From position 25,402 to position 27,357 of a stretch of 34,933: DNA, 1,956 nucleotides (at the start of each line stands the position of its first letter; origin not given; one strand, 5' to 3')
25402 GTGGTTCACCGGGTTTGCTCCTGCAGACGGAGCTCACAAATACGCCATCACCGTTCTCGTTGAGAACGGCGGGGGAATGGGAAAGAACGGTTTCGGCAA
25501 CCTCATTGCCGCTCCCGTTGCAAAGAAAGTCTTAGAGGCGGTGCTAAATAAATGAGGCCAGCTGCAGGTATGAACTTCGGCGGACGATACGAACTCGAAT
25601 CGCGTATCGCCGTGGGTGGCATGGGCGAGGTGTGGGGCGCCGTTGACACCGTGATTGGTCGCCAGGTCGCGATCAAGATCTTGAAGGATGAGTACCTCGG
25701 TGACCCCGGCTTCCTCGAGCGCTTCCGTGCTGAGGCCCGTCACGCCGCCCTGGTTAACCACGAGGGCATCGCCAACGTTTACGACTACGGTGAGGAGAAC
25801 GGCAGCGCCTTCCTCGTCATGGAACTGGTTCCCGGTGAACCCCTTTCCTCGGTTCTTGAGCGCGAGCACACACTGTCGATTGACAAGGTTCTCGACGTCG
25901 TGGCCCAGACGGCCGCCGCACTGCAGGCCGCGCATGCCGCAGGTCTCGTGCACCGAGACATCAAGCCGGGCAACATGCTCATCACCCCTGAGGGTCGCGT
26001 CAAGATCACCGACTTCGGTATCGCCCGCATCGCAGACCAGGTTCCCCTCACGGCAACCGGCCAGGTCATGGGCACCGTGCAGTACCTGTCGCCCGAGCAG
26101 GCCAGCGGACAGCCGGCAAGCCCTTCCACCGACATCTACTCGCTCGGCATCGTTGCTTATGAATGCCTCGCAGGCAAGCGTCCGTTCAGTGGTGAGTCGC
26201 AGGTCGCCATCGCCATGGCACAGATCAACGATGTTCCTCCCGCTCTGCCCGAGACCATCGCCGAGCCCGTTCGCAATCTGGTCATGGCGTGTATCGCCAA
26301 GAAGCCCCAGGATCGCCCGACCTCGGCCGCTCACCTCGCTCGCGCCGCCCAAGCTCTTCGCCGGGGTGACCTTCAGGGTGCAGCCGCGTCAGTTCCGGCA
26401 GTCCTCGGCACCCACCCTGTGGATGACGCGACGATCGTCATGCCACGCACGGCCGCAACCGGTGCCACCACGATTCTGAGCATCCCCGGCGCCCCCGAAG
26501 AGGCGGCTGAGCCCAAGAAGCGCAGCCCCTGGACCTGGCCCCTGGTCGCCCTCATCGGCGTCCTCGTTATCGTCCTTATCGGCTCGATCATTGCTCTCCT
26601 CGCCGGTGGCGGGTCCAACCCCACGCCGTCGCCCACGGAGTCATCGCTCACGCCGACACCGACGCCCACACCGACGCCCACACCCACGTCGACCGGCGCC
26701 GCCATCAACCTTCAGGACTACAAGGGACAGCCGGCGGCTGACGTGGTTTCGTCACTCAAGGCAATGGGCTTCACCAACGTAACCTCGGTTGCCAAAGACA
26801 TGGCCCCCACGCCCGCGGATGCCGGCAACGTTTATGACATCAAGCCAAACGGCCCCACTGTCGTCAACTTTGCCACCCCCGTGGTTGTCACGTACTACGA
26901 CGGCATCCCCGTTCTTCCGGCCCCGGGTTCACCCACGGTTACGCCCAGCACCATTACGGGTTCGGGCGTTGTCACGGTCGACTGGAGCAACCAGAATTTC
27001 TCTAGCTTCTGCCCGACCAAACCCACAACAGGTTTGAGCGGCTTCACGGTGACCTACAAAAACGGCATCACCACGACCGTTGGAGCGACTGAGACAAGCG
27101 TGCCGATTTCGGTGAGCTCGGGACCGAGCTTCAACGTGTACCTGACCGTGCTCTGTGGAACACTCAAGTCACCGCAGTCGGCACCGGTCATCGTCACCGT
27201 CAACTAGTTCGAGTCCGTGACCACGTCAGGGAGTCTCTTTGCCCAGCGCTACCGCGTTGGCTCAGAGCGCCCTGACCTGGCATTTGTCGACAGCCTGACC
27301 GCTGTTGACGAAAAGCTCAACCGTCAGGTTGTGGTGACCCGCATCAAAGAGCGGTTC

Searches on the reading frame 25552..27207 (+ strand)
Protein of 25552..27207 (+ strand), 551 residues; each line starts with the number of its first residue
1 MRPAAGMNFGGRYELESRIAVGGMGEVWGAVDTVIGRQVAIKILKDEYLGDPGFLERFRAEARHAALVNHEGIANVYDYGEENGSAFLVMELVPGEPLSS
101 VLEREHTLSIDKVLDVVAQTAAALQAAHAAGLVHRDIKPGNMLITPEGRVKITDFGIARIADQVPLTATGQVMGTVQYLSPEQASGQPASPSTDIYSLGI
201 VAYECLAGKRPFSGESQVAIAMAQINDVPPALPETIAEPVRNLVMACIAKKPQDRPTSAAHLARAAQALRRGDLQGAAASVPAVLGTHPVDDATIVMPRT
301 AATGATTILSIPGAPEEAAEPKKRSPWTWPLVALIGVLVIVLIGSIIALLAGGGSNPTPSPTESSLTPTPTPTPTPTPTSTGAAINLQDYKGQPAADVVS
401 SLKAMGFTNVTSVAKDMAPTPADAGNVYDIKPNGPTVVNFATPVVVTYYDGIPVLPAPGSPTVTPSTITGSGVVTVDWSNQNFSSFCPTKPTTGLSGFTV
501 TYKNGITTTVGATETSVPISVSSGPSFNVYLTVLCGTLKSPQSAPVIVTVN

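Call 4: search_protein_families(library=pfam, proteins=[window:25552-27207:+], max_evalue=0.01)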
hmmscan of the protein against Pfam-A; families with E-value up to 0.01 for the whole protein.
window:25552-27207:+ (551 aa): 5 families
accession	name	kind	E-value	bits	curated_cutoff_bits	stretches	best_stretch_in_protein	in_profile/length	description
PF00069.31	Pkinase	-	2.2e-49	168.7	31.7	1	13-260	1-256/263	Protein kinase domain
PF07714.23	PK_Tyr_Ser-Thr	-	3.1e-34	118.9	23.1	1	15-258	3-251/258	Protein tyrosine and serine/threonine kinase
PF03109.22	ABC1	-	2.3e-08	33.9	22.9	1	84-159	141-215/244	ABC1 atypical kinase-like domain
PF01636.29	APH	-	8.9e-08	32.6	23.2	2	112-162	149-201/239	Phosphotransferase enzyme family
PF12330.14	Haspin_kinase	-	0.0037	16.8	25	1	79-162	178-257/364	Haspin like kinase domain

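Call 5: search_protein_families(library=ncbifam, proteins=[window:25552-27207:+], max_evalue=0.01)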
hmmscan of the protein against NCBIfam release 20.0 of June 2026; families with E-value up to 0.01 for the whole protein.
window:25552-27207:+ (551 aa): 21 families
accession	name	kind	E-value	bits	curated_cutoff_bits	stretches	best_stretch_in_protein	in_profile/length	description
NF033483.0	PknB_PASTA_kin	equivalog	5.9e-109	365.6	450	1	6-351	2-357/563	Stk1 family PASTA domain-containing Ser/Thr kinase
NF052427.1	StpK7MSMEG_1200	equivalog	3.9e-63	213.9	900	1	11-271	7-270/601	serine/threonine protein kinase StpK7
NF047741.1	antiphage_MADS6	equivalog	3.5e-48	164.6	460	2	104-270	292-462/612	methylation-associated defense system protein kinase MAD6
TIGR03903.1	TOMM_kin_cyc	equivalog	4.2e-44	150.8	705.75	1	36-277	3-255/1267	TOMM system kinase/cyclase fusion protein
NF009651.0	PRK13184.1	equivalog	3.9e-35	121.1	839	1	12-272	3-293/932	serine/threonine-protein kinase PknD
NF038150.1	lanthi_synth_IV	equivalog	2e-34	119.1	650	1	7-277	185-460/851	class IV lanthionine synthetase LanL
NF053615.1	SerThrKinAfsKStmc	equivalog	1.8e-31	109.6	1300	1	11-271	13-270/809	protein serine/threonine kinase AfsK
NF033442.0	BREX_PglW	equivalog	1.9e-20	72.3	990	1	59-271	258-488/1391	BREX system serine/threonine kinase PglW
NF038151.1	lanthi_synth_III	equivalog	2.1e-18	66.1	575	1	58-258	270-473/833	class III lanthionine synthetase LanKC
NF043056.1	T4SS_LegK1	equivalog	1.2e-12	47.3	550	1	76-201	144-279/516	Dot/Icm T4SS effector kinase LegK1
TIGR03724.2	arch_bud32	equivalog_domain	6.7e-10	38.8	125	1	56-164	38-137/193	KEOPS complex kinase/ATPase Bud32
NF011464.0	PRK14879.1-7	equivalog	1.8e-08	34.4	246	1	57-163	52-154/221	Kae1-associated kinase Bud32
NF011462.0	PRK14879.1-3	equivalog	9.2e-08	32.1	174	1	55-164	38-134/192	Kae1-associated kinase Bud32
NF007174.0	PRK09605.1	equivalog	2.5e-07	29.6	447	1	55-164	380-479/535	bifunctional N(6)-L-threonylcarbamoyladenine synthase/serine/threonine protein kinase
NF011463.0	PRK14879.1-4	equivalog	4.2e-06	26.3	188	1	56-162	63-164/237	Kae1-associated kinase Bud32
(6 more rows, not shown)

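Call 30: find_homologous_proteins(query=window:25552-27207:+, max_evalue=1e-60)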
Query window:25552-27207:+ (551 aa): 7897 proteins with E <= 1e-60 among 8000 candidates; the best 120 are listed.
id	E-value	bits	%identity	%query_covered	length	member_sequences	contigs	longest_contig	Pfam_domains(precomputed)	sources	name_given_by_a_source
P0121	0.0e+0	1063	90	99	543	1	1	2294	PF07714.24,PF00069.32,PF03109.23,PF01636.30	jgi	jgi:serine/threonine-protein kinase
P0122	5.0e-290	981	82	100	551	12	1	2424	PF07714.24,PF00069.32,PF03109.23,PF01636.30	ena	-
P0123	1.2e-286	970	82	100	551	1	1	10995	PF07714.24,PF00069.32,PF03109.23,PF01636.30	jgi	jgi:tRNA A-37 threonylcarbamoyl transferase component Bud32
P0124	3.4e-286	968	82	100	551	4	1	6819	PF07714.24,PF00069.32,PF03109.23,PF01636.30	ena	-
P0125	3.8e-269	912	78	100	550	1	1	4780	PF07714.24,PF00069.32,PF03109.23,PF01636.30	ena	-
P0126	1.7e-268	910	78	99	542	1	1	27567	PF07714.24,PF00069.32,PF03109.23,PF01636.30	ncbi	-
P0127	1.1e-266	904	78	99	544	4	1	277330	PF07714.24,PF00069.32,PF03109.23,PF01636.30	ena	-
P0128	7.4e-242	822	74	99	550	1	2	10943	PF07714.24,PF00069.32,PF03109.23,PF01636.30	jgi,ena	-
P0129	2.0e-234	797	71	98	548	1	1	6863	PF07714.24,PF00069.32,PF03109.23,PF01636.30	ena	-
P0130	4.4e-233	793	72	97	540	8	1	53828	PF07714.24,PF00069.32,PF03109.23,PF01636.30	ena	-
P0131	8.6e-232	789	70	98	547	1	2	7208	PF07714.24,PF00069.32,PF03109.23,PF01636.30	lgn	-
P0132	6.5e-231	786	71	98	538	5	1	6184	PF07714.24,PF00069.32,PF03109.23,PF01636.30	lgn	-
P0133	1.9e-221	755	67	99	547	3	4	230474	PF07714.24,PF00069.32,PF03109.23,PF01636.30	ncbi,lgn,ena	-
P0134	5.2e-221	753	70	94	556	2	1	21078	PF07714.24,PF00069.32,PF03109.23,PF03793.25,PF01636.30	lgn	-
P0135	1.5e-220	752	67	100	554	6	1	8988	PF07714.24,PF00069.32,PF03109.23,PF03793.25,PF01636.30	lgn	-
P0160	1.9e-216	738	76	81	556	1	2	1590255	PF07714.24,PF00069.32,PF03109.23,PF03793.25,PF01636.30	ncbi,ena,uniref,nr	ncbi:protein kinase domain-containing protein [Aurantimicrobium minutum]|uniref:protein kinase domai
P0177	4.9e-212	724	63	100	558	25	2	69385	PF07714.24,PF00069.32,PF03109.23,PF01636.30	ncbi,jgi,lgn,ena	-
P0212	1.1e-204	699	64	100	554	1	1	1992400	PF07714.24,PF00069.32,PF03109.23,PF03793.25,PF01636.30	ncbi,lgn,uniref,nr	ncbi:serine/threonine protein kinase [Agromyces sp. Root81]|uniref:protein kinase domain-containing 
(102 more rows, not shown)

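Call 31: find_encoding_contigs(protein=P0160, flank=6000, max_places=1)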
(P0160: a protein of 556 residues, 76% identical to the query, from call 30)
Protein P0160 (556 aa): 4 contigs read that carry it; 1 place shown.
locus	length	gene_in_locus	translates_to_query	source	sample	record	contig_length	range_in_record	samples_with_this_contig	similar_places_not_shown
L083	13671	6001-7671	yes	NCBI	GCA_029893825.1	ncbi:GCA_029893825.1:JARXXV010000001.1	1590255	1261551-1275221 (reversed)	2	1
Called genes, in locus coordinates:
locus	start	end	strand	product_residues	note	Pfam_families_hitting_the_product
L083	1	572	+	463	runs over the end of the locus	PF00672:HAMP, PF00512:HisKA, PF02518:HATPase_c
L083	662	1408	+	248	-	PF12401:FhaA_N, PF16697:Yop-YscD_cpl, PF00498:FHA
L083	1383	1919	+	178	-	PF16697:Yop-YscD_cpl, PF00498:FHA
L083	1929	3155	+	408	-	PF00481:PP2C, PF13672:PP2C_2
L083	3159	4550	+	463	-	PF01098:FTSW_RODA_SPOVE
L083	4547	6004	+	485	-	PF21922:PBP_dimer_2, PF00905:Transpeptidase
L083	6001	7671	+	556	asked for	PF00069:Pkinase, PF07714:PK_Tyr_Ser-Thr, PF01636:APH (faint), PF03109:ABC1 (weak), PF03793:PASTA (weak)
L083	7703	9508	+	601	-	PF00069:Pkinase, PF01636:APH (faint), PF07714:PK_Tyr_Ser-Thr, PF01163:RIO1 (faint), PF03109:ABC1, PF14531:Kinase-like (weak), PF03793:PASTA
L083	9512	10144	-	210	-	PF00117:GATase, PF07722:Peptidase_C26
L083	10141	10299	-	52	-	-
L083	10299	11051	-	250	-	PF04203:Sortase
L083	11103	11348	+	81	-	PF06781:CrgA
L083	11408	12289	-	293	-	PF01694:Rhomboid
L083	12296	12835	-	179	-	PF00160:Pro_isomerase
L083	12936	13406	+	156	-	-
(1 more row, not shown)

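Call 32: find_encoding_contigs(protein=P0212, flank=6000, max_places=1)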
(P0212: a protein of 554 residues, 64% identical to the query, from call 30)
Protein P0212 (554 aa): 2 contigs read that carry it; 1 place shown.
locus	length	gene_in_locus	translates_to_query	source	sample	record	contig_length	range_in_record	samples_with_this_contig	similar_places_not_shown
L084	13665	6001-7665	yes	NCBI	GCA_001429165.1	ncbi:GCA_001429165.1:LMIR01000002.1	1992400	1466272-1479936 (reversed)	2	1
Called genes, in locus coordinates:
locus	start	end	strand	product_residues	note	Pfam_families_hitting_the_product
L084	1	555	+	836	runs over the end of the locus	PF03636:Glyco_hydro_65N, PF03632:Glyco_hydro_65m, PF03633:Glyco_hydro_65C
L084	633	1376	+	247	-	PF12401:FhaA_N, PF16697:Yop-YscD_cpl, PF00498:FHA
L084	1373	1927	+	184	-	PF16697:Yop-YscD_cpl, PF00498:FHA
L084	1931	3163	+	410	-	PF00481:PP2C, PF13672:PP2C_2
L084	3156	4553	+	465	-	PF01098:FTSW_RODA_SPOVE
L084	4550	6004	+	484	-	PF21922:PBP_dimer_2, PF00905:Transpeptidase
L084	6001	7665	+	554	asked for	PF00069:Pkinase, PF07714:PK_Tyr_Ser-Thr, PF01636:APH (faint), PF03109:ABC1, PF03793:PASTA (weak)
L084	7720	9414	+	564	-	PF00069:Pkinase, PF07714:PK_Tyr_Ser-Thr, PF03109:ABC1 (weak), PF03793:PASTA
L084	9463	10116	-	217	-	PF00117:GATase, PF07722:Peptidase_C26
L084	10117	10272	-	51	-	-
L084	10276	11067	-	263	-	PF04203:Sortase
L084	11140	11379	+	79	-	PF06781:CrgA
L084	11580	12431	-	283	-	PF01694:Rhomboid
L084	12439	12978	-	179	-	PF00160:Pro_isomerase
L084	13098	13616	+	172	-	-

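Call 34: find_encoding_contigs(protein=P0177, flank=4000, max_places=1)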
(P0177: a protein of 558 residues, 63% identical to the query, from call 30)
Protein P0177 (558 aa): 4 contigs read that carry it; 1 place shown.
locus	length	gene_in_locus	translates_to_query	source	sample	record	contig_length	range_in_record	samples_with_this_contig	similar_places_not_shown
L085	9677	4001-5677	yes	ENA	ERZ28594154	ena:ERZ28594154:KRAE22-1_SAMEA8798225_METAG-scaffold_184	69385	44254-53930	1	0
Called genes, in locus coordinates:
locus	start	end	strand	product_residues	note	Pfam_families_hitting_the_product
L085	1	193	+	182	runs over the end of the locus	PF16697:Yop-YscD_cpl, PF00498:FHA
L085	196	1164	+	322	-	PF00481:PP2C, PF13672:PP2C_2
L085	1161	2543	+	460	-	PF01098:FTSW_RODA_SPOVE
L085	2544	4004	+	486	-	PF21922:PBP_dimer_2, PF00905:Transpeptidase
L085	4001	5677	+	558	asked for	PF00069:Pkinase, PF07714:PK_Tyr_Ser-Thr, PF01636:APH (faint), PF03109:ABC1 (weak)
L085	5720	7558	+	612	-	PF00069:Pkinase, PF07714:PK_Tyr_Ser-Thr, PF03109:ABC1 (weak), PF03793:PASTA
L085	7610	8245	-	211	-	PF00117:GATase, PF07722:Peptidase_C26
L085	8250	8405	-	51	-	-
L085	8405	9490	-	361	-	PF04203:Sortase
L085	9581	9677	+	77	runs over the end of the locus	PF06781:CrgA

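Call 35: find_encoding_contigs(protein=P0130, flank=4000, max_places=1)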
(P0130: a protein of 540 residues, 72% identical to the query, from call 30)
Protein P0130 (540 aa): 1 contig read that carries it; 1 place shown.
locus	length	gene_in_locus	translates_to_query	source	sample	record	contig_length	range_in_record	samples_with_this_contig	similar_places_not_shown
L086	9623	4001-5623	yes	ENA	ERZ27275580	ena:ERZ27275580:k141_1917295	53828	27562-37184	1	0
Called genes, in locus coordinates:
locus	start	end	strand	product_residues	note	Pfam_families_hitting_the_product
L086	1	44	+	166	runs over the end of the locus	PF16697:Yop-YscD_cpl, PF00498:FHA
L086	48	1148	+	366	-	PF00481:PP2C, PF13672:PP2C_2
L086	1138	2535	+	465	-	PF01098:FTSW_RODA_SPOVE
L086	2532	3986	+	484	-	PF21922:PBP_dimer_2, PF00905:Transpeptidase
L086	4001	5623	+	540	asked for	PF00069:Pkinase, PF07714:PK_Tyr_Ser-Thr, PF01636:APH (faint), PF03109:ABC1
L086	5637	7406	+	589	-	PF00069:Pkinase, PF07714:PK_Tyr_Ser-Thr, PF03793:PASTA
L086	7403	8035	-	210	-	PF00117:GATase, PF07722:Peptidase_C26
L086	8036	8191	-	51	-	-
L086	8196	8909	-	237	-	PF04203:Sortase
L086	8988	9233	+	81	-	PF06781:CrgA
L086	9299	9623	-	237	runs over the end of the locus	PF01694:Rhomboid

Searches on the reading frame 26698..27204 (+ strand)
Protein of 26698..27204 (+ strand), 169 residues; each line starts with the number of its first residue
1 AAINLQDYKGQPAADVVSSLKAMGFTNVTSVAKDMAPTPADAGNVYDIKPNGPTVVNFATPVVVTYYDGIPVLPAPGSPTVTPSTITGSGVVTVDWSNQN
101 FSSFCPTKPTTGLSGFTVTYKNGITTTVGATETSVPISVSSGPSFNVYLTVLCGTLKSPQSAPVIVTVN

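Call 45: search_protein_families(library=pfam, proteins=[window:26698-27204:+], max_evalue=10)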
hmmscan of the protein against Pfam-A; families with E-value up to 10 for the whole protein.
seq(169 aa): 2 families
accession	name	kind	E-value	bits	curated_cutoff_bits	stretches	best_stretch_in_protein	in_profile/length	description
PF03793.24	PASTA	-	0.0022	18.4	23.2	1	6-66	4-62/64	PASTA domain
PF23044.1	SH3-C_UBE2O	-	0.15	12.4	21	1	88-107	35-54/68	UBE2O, ubiquitin binding SH3-C domain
